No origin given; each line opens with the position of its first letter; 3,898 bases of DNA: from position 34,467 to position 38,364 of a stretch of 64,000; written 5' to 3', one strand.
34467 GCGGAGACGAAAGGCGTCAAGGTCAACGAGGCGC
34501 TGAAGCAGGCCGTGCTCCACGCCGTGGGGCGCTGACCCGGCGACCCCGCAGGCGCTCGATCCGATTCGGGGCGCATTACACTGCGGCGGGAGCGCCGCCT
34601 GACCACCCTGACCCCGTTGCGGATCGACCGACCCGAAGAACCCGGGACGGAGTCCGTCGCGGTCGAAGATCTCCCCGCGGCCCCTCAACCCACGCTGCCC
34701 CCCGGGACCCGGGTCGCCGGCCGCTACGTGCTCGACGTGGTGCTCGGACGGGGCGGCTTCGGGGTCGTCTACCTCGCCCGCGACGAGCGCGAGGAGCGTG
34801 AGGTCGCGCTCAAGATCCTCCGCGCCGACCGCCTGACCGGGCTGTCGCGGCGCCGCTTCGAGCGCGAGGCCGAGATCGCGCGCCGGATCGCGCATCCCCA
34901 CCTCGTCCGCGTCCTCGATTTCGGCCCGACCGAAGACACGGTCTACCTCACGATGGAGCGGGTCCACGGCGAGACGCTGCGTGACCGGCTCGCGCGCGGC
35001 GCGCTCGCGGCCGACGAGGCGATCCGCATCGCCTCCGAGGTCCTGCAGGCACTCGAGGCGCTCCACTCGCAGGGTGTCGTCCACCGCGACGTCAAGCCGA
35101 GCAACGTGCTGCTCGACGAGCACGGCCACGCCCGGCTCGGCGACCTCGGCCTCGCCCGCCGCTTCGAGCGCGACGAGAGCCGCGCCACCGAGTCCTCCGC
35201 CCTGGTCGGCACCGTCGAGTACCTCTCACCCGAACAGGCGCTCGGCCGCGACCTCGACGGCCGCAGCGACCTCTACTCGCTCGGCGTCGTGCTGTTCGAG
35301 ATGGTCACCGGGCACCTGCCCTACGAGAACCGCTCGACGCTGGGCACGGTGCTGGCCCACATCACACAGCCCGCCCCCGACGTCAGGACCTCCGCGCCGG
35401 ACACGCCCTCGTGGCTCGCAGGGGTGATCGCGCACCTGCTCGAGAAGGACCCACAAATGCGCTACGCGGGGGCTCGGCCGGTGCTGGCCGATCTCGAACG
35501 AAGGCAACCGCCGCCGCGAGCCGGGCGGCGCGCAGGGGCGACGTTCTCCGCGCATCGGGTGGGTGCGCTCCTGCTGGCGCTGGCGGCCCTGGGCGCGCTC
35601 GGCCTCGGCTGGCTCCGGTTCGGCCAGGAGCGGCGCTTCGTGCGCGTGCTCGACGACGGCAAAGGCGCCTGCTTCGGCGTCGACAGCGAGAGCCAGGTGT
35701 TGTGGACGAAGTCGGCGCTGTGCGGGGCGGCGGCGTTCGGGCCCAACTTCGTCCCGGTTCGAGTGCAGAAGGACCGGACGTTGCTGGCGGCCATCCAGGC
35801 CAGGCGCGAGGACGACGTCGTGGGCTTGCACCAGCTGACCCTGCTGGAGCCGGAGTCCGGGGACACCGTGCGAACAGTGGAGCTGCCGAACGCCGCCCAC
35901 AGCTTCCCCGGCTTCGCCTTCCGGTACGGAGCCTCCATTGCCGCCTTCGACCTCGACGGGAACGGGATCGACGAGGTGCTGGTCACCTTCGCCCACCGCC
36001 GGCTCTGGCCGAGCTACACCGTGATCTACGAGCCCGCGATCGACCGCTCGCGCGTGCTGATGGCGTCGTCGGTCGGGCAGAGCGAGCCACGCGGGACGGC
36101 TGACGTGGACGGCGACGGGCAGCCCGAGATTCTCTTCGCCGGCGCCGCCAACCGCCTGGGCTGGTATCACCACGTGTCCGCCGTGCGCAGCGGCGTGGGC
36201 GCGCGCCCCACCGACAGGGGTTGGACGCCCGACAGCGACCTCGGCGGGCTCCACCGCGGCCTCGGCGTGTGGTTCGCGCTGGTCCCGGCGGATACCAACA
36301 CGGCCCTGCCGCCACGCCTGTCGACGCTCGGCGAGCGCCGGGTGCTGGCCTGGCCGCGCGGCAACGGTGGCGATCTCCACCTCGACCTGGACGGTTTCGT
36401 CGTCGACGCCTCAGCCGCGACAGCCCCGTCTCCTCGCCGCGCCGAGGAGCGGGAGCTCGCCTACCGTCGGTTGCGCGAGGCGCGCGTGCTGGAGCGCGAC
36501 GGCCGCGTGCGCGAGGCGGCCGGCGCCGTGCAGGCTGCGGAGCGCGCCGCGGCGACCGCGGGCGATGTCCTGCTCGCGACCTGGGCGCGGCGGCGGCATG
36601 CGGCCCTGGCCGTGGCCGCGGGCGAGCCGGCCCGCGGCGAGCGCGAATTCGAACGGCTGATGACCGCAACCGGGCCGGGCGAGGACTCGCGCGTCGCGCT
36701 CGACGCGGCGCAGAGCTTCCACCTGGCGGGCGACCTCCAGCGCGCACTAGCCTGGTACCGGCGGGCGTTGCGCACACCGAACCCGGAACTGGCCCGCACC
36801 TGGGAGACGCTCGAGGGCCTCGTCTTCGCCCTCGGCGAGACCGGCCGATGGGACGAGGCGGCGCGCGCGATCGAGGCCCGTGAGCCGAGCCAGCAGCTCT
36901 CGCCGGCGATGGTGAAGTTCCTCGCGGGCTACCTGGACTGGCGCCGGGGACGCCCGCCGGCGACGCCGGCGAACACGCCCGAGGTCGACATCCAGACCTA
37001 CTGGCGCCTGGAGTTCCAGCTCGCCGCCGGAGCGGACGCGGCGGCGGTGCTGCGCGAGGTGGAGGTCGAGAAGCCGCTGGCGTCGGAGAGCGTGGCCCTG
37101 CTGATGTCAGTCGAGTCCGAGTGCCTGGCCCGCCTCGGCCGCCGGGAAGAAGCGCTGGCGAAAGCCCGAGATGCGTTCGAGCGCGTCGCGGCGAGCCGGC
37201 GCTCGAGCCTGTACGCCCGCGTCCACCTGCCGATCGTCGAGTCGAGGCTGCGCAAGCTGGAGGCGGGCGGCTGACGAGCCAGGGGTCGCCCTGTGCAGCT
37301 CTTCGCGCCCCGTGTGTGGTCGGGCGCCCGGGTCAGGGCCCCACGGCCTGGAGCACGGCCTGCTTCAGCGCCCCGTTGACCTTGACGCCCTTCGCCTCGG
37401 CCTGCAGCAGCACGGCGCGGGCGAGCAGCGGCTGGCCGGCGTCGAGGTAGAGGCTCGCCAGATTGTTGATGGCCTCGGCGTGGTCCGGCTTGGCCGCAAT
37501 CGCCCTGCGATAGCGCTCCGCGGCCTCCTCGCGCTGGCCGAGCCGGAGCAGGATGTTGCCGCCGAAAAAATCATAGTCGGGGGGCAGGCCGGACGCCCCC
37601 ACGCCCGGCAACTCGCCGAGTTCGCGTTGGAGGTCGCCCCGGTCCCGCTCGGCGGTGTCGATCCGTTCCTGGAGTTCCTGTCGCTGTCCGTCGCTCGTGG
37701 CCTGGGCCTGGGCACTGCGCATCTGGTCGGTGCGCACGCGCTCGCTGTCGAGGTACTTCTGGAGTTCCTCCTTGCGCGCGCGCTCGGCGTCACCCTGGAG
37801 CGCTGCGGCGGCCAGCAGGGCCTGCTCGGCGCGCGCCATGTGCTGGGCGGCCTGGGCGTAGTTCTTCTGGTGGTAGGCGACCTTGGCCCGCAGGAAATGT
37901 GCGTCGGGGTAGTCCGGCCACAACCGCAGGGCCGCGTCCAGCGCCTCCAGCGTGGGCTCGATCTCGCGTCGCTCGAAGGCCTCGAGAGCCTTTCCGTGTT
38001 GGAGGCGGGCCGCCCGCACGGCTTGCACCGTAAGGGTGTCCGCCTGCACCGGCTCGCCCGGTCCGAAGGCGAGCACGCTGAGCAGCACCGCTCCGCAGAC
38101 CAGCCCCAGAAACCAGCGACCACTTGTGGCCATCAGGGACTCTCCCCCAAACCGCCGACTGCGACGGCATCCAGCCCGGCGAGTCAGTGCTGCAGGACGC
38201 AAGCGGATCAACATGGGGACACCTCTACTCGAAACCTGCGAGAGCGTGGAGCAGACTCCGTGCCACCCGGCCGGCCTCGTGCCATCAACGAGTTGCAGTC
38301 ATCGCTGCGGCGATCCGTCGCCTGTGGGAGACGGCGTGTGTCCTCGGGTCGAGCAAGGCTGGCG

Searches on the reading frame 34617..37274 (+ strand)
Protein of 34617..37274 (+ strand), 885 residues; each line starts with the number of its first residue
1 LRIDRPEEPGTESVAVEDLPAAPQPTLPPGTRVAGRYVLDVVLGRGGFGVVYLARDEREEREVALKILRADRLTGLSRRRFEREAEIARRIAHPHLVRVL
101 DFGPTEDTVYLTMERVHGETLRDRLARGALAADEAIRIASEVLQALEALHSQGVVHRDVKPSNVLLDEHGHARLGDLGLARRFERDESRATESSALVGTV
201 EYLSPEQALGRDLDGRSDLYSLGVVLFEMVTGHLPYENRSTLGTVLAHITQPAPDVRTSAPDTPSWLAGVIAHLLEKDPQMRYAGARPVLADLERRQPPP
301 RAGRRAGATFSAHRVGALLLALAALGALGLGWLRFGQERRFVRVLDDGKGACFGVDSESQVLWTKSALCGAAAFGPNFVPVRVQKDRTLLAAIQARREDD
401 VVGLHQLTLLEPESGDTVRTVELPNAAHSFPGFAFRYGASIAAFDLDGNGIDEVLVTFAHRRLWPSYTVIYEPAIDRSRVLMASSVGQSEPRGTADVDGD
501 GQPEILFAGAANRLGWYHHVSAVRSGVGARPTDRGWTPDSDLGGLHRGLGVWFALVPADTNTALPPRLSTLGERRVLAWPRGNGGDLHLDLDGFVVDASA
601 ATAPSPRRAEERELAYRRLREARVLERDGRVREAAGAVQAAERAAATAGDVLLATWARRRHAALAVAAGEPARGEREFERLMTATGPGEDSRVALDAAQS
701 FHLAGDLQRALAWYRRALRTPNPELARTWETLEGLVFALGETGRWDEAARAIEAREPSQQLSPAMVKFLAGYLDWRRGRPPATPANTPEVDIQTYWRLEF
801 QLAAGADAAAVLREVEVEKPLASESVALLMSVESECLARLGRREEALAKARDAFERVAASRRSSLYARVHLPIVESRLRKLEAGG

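Call 27: search_protein_families(library=pfam, proteins=[window:34617-37274:+], max_evalue=0.001)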
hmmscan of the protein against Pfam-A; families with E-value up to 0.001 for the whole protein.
window:34617-37274:+ (885 aa): 7 families
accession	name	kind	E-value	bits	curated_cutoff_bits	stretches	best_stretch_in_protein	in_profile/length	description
PF00069.31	Pkinase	-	9.8e-55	186.2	31.7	1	38-284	2-253/263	Protein kinase domain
PF07714.23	PK_Tyr_Ser-Thr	-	3e-35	122.2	23.1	1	41-282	5-248/258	Protein tyrosine and serine/threonine kinase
PF03109.22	ABC1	-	4e-06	26.6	22.9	1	109-189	143-223/244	ABC1 atypical kinase-like domain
PF13517.12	FG-GAP_3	-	8.3e-05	23.5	26.9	0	496-520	1-24/61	FG-GAP-like repeat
PF17667.7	Pkinase_fungal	-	0.00017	20.9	24.1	1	140-227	293-384/387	Fungal protein kinase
PF01839.29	FG-GAP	-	0.0002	21.6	22.1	0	438-457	2-21/37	FG-GAP repeat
PF13432.12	TPR_16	-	0.00087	20.1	32.7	1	661-719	3-59/65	Tetratricopeptide repeat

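Call 66: search_protein_families(library=ncbifam, proteins=[window:34617-37274:+], max_evalue=0.001)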
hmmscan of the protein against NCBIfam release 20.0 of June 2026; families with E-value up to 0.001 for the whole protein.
window:34617-37274:+ (885 aa): 18 families
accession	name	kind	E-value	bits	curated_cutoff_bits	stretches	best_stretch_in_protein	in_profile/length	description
NF033483.0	PknB_PASTA_kin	equivalog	9.2e-85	285.7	450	1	30-302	2-274/563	Stk1 family PASTA domain-containing Ser/Thr kinase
NF052427.1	StpK7MSMEG_1200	equivalog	9.7e-52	176.2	900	1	34-295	6-267/601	serine/threonine protein kinase StpK7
NF047741.1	antiphage_MADS6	equivalog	2.3e-51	175.1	460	2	116-305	280-469/612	methylation-associated defense system protein kinase MAD6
TIGR03903.1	TOMM_kin_cyc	equivalog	6.7e-41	140.1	705.75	1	61-289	4-240/1267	TOMM system kinase/cyclase fusion protein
NF009651.0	PRK13184.1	equivalog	2.3e-38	131.8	839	1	36-294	3-288/932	serine/threonine-protein kinase PknD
NF038150.1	lanthi_synth_IV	equivalog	1e-33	116.7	650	1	19-306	169-466/851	class IV lanthionine synthetase LanL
NF053615.1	SerThrKinAfsKStmc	equivalog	6.4e-32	111.1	1300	1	41-280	19-252/809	protein serine/threonine kinase AfsK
NF033442.0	BREX_PglW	equivalog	7.4e-27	93.5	990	1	28-236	505-710/1391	BREX system serine/threonine kinase PglW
NF038151.1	lanthi_synth_III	equivalog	2.1e-16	59.5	575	1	37-232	222-425/833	class III lanthionine synthetase LanKC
TIGR03724.2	arch_bud32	equivalog_domain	5.8e-10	39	125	1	76-203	35-154/193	KEOPS complex kinase/ATPase Bud32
NF058632.1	SerThrKinPrkT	equivalog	7.5e-09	35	280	1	30-169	11-153/322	serine/threonine protein kinase PrkT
NF011463.0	PRK14879.1-4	equivalog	1e-08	34.9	188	1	75-192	59-172/237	Kae1-associated kinase Bud32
NF007174.0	PRK09605.1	equivalog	6.3e-08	31.5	447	1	75-201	377-494/535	bifunctional N(6)-L-threonylcarbamoyladenine synthase/serine/threonine protein kinase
NF043056.1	T4SS_LegK1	equivalog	2.8e-07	29.5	550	1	43-228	79-282/516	Dot/Icm T4SS effector kinase LegK1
NF011464.0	PRK14879.1-7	equivalog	1.2e-06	28.4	246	1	76-182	48-151/221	Kae1-associated kinase Bud32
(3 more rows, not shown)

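Call 82: search_protein_families(library=padloc, proteins=[window:34617-37274:+], max_evalue=0.001)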
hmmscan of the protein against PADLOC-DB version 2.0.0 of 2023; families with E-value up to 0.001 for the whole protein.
window:34617-37274:+ (885 aa): 35 families (the best 25 are shown)
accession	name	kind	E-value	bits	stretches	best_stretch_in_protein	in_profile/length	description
PDLC04042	PD-T4-6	-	1.1e-88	295.6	1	32-298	6-274/292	-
PDLC04053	PD-T4-6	-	1e-79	266.2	1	32-293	6-268/311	-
PDLC04061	PD-T4-6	-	1.9e-79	266.5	1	31-297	12-284/510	-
PDLC04043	PD-T4-6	-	3.1e-79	265.2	1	32-295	12-276/452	-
PDLC04054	PD-T4-6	-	4.7e-78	261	1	28-293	4-270/347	-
PDLC04060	PD-T4-6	-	7.6e-73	244.1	1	30-295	3-268/486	-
PDLC04138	mad6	-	1.2e-72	243.9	1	32-296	48-313/659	mads_6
PDLC04047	PD-T4-6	-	1.2e-70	236.2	1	30-296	5-272/327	-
PDLC04039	PD-T4-6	-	7e-68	227.7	1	30-286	10-265/458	-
PDLC04052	PD-T4-6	-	5.3e-67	225.1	1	31-298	5-278/496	-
PDLC04048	PD-T4-6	-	8.3e-65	217.5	1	32-294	7-270/354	-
PDLC04041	PD-T4-6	-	1e-64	217.4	1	22-308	17-300/443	-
PDLC04057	PD-T4-6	-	1.2e-64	217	1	30-294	3-268/443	-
PDLC04040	PD-T4-6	-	4.1e-64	215.3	1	42-296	1-265/547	-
PDLC01088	C3a189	-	1.9e-52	176.9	1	41-293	3-258/840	kinase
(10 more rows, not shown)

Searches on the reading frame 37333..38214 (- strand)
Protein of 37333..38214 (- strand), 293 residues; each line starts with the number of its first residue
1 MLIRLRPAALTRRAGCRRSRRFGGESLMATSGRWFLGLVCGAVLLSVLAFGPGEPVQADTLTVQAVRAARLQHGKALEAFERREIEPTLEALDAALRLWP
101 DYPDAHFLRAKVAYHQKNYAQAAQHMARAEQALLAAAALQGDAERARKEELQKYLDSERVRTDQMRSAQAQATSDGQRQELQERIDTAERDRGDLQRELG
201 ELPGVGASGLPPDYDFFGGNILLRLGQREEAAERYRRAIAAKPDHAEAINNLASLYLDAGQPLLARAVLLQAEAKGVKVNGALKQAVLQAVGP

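Call 27: search_protein_families(library=pfam, proteins=[window:37333-38214:-], max_evalue=0.001)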
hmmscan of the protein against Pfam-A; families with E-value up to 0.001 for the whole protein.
window:37333-38214:- (293 aa): 8 families
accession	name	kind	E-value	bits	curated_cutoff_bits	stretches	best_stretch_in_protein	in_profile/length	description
PF13432.12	TPR_16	-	7e-14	52.4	32.7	2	76-131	4-59/65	Tetratricopeptide repeat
PF13414.12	TPR_11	-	6.4e-13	48.6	26.8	1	219-260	1-42/42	TPR repeat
PF14559.12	TPR_19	-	5.5e-08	33.5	25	1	222-275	1-54/68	Tetratricopeptide repeat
PF00515.34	TPR_1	-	1.8e-06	27.9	27.8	0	219-245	8-34/34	Tetratricopeptide repeat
PF07719.23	TPR_2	-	1.1e-05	25.6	27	0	219-245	8-34/34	Tetratricopeptide repeat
PF13431.12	TPR_17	-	1.6e-05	25.3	24.4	1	235-266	2-33/34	Tetratricopeptide repeat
PF13181.12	TPR_8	-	7.4e-05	23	25.7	0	219-245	8-34/34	Tetratricopeptide repeat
PF13428.12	TPR_14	-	0.00085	20.2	23.5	1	220-254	9-43/44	Tetratricopeptide repeat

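Call 66: search_protein_families(library=ncbifam, proteins=[window:37333-38214:-], max_evalue=0.001)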
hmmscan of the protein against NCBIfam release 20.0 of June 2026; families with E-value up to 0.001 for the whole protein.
window:37333-38214:- (293 aa): 7 families
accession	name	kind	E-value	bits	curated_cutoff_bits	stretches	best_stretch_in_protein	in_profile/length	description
NF033920.0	C39_PA2778_fam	equivalog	1.5e-10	41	150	2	217-273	195-251/255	PA2778 family cysteine peptidase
TIGR02917.1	PEP_TPR_lipo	equivalog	1.5e-09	36.3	312.2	2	57-132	249-324/899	XrtA/PEP-CTERM system TPR-repeat protein PrsT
TIGR02521.1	type_IV_pilW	equivalog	9.9e-07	28.5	154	1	220-272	143-195/234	type IV pilus biogenesis/stability protein PilW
NF033762.1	social_mot_Tgl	equivalog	2.2e-06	27.2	225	1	221-261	73-115/252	social motility TPR repeat lipoprotein Tgl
NF047507.1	TPR_BatC_Lepto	exception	2.7e-06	27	175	1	216-255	100-139/214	TPR repeat-containing protein BatC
NF033758.1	gliding_GltE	equivalog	4.5e-05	22.6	225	0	219-263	93-137/411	adventurous gliding motility TPR repeat lipoprotein GltE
TIGR02795.1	tol_pal_ybgF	equivalog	0.00066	20.3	90.1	0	210-265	37-95/119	tol-pal system protein YbgF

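Call 82: search_protein_families(library=padloc, proteins=[window:37333-38214:-], max_evalue=0.001)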
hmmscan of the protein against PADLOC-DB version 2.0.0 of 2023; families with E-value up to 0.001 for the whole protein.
window:37333-38214:- (293 aa): 0 families
